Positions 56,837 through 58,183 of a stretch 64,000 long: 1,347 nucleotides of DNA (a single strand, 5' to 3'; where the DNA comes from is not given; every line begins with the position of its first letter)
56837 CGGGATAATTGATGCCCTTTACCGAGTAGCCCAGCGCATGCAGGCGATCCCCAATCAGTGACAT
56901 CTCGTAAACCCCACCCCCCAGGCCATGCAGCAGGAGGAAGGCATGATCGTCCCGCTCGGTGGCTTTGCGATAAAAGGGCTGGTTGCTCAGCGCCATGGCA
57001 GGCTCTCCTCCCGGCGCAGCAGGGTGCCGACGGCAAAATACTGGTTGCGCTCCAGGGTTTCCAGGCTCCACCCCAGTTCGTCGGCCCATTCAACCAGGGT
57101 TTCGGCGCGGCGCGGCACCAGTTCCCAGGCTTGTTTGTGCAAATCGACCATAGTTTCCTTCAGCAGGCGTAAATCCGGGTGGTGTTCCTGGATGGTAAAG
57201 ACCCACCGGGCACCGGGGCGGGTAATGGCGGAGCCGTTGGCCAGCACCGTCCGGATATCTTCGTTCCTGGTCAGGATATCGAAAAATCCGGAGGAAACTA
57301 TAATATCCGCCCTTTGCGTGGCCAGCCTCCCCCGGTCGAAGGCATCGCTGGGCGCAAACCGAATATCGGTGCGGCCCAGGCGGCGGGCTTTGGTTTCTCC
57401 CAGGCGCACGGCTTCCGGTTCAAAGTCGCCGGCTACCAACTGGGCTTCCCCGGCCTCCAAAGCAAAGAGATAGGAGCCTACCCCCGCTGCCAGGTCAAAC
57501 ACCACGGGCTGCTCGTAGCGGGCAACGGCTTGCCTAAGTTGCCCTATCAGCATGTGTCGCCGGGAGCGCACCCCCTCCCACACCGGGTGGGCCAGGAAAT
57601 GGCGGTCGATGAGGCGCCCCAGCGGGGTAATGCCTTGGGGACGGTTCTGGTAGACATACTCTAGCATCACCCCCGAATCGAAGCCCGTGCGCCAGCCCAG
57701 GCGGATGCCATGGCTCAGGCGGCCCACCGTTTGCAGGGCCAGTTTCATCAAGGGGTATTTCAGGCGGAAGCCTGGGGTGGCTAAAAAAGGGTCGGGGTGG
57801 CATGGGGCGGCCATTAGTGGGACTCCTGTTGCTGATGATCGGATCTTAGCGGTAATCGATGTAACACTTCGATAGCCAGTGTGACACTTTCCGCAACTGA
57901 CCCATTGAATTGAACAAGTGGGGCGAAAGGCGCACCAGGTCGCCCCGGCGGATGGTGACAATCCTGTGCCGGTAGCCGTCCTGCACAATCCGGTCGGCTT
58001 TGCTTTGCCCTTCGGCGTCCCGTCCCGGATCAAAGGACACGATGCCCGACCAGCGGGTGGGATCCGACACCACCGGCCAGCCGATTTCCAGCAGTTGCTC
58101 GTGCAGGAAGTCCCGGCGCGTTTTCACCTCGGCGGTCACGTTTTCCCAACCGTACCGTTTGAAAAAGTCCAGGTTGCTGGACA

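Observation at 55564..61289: Seven-gene minus-strand operon coupling core phospholipid synthesis to tailoring enzymes, a candidate pathway for an unusual polar lipid headgroup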

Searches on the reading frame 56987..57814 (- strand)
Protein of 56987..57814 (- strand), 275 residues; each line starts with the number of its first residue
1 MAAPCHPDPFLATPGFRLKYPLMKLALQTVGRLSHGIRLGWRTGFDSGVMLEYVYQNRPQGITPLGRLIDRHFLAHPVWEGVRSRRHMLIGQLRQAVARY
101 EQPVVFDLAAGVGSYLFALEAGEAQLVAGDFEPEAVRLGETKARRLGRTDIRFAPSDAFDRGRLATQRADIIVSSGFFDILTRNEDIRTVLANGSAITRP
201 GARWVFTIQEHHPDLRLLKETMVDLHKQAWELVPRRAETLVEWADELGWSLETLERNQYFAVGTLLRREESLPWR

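Call 44: search_solved_structures(query=window:56987-57814:-, max_evalue=1)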
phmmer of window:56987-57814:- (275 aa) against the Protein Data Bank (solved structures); distinct sequences matched with E-value up to 1: 8.
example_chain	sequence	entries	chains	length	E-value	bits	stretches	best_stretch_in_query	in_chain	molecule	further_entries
2b3t_A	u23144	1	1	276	0.00068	22.2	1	94-175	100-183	Protein methyltransferase hemK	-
1t43_A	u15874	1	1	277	0.00069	22.2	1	94-175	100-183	Protein methyltransferase hemK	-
23ks_A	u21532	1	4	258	0.022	17.3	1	64-161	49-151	Release factor glutamine methyltransferase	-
23lq_B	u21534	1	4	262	0.022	17.2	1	64-161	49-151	Putative oxidase > apramycin biosynthesisN-methyltransferase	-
1ve3_A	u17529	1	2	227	0.029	16.9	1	76-238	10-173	hypothetical protein PH0226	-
1wxw_A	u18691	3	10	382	0.12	14.8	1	98-165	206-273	hypothetical protein TTHA1280 | putative SAM-dependent RNA methyltransferase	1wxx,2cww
3ogk_B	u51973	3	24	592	0.18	14.3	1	152-229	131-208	Coronatine-insensitive protein 1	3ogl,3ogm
8gf3_A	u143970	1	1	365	0.86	12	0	234-263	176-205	GH5 Mannanase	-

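Call 75: find_related_loci(query=A3, collection=metagenome_contigs, flank=10000)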
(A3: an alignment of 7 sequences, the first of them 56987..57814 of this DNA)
Query A3 (275 aa) in metagenome_contigs; peptide patterns used: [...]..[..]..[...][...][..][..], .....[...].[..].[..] (x = any residue, [..] = any of these).
600 stretches matched a pattern (row limit reached: there are more); 469 encode a relative of the query (tblastn E <= 1e-3); the best 80 are kept; 80 distinct loci.
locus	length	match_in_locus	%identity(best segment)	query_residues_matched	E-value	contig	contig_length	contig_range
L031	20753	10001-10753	64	17-267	2e-111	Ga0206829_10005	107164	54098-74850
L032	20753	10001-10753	62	18-268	4e-106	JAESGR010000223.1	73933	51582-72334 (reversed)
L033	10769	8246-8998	61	18-268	6e-106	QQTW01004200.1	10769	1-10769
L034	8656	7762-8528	61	13-268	3e-91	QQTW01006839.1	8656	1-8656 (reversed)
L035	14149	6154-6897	50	20-267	4e-74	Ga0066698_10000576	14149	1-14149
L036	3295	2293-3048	48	18-267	6e-70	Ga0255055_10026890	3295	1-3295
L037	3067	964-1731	45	18-271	1e-65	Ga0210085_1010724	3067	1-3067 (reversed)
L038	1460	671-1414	48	18-262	3e-68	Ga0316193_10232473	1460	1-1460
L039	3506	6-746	46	31-275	3e-64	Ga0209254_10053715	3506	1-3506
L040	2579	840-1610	44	18-272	1e-58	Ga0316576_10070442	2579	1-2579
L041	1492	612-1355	49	23-267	1e-59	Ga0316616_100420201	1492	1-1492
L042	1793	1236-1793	49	22-207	2e-45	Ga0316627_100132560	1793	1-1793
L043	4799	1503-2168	41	18-230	2e-43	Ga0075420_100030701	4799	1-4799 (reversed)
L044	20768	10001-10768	40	11-259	3e-43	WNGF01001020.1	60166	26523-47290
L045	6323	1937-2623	39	11-230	2e-42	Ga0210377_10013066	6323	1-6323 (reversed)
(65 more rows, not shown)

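Call 82: search_solved_structures(query=A3, max_evalue=0.01)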
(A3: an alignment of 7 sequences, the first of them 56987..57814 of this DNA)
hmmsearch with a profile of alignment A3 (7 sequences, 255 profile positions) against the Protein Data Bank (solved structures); distinct sequences matched with E-value up to 0.01: 28.
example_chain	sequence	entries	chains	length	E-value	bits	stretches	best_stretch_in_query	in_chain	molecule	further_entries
4htf_A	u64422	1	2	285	2.2e-06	30.2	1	69-205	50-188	S-adenosylmethionine-dependent methyltransferase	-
8joz_A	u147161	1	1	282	3.4e-06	29.6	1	69-204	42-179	tRNA 5-carboxymethoxyuridine methyltransferase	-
6mro_A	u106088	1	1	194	8.2e-05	25.1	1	88-172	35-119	methyl transferase from Methanosarcina acetivorans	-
5f8c_A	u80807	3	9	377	0.00011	24.7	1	88-190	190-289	Methyltransferase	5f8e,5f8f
2b3t_A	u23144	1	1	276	0.00011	24.6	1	77-158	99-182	Protein methyltransferase hemK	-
1t43_A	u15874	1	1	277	0.00012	24.6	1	77-158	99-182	Protein methyltransferase hemK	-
1xxl_A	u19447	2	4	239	0.00015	24.2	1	82-177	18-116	YcgJ protein | ycgJ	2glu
1ve3_A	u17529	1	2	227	0.0002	23.8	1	74-223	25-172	hypothetical protein PH0226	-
2as0_A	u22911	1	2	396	0.00024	23.5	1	81-212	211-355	hypothetical protein PH1915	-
8gdu_A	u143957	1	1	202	0.00026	23.4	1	88-172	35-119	Methyltransferase domain-containing protein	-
8rdl_A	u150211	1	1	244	0.00042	22.8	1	68-191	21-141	ToxA protein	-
1wzn_A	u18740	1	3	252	0.0013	21.1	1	77-189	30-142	SAM-dependent methyltransferase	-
9ri2_A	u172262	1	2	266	0.0017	20.7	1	87-190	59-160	Methyltransferase, putative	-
5je3_A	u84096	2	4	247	0.0024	20.3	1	70-207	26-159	Methyl transferase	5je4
5jdy_A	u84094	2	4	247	0.0024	20.3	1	70-207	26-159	Methyl transferase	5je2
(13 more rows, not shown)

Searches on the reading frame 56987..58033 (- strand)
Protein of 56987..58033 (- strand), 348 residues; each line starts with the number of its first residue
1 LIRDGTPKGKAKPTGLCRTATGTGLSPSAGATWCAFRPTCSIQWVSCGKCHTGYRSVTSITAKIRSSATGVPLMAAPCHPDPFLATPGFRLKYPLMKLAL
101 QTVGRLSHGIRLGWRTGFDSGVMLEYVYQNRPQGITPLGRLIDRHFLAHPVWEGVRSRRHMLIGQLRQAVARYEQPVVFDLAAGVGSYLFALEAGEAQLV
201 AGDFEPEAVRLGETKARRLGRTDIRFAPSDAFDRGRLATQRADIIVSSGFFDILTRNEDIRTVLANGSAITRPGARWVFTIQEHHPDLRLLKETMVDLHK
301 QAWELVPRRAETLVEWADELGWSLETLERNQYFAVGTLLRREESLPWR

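Call 3: search_protein_families(library=pfam, proteins=[window:56987-58033:-], max_evalue=0.01)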
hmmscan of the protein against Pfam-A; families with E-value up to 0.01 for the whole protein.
window:56987-58033:- (348 aa): 5 families
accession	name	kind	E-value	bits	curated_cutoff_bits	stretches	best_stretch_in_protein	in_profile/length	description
PF12147.14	Methyltransf_20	-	2.7e-42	145.4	21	1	90-308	45-275/309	Putative methyltransferase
PF13649.12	Methyltransf_25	-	3.6e-07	31.2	27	1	178-274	1-96/97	Methyltransferase domain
PF08242.18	Methyltransf_12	-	1.3e-06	29.5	30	1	180-276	2-97/98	Methyltransferase domain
PF13847.12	Methyltransf_31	-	3.8e-06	27.1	27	1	177-256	6-86/145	Methyltransferase domain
PF08241.18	Methyltransf_11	-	1.8e-05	25.7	21.2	1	180-278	2-94/95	Methyltransferase domain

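Call 4: search_protein_families(library=ncbifam, proteins=[window:56987-58033:-], max_evalue=0.01)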
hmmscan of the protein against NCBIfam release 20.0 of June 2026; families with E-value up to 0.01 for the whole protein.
window:56987-58033:- (348 aa): 3 families
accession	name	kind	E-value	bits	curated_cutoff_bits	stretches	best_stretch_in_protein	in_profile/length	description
TIGR03534.1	RF_mod_PrmC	equivalog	8.6e-06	25.4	199.1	1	161-247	75-162/253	peptide chain release factor N(5)-glutamine methyltransferase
NF043040.1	corrin_prot_MT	hypoth_equivalog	0.0063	16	180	1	169-278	37-146/216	corrinoid protein-associated methyltransferase CpaM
TIGR02085.1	meth_trns_rumB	equivalog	0.0096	14.9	429.5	0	165-241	224-297/374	23S rRNA (uracil(747)-C(5))-methyltransferase RlmC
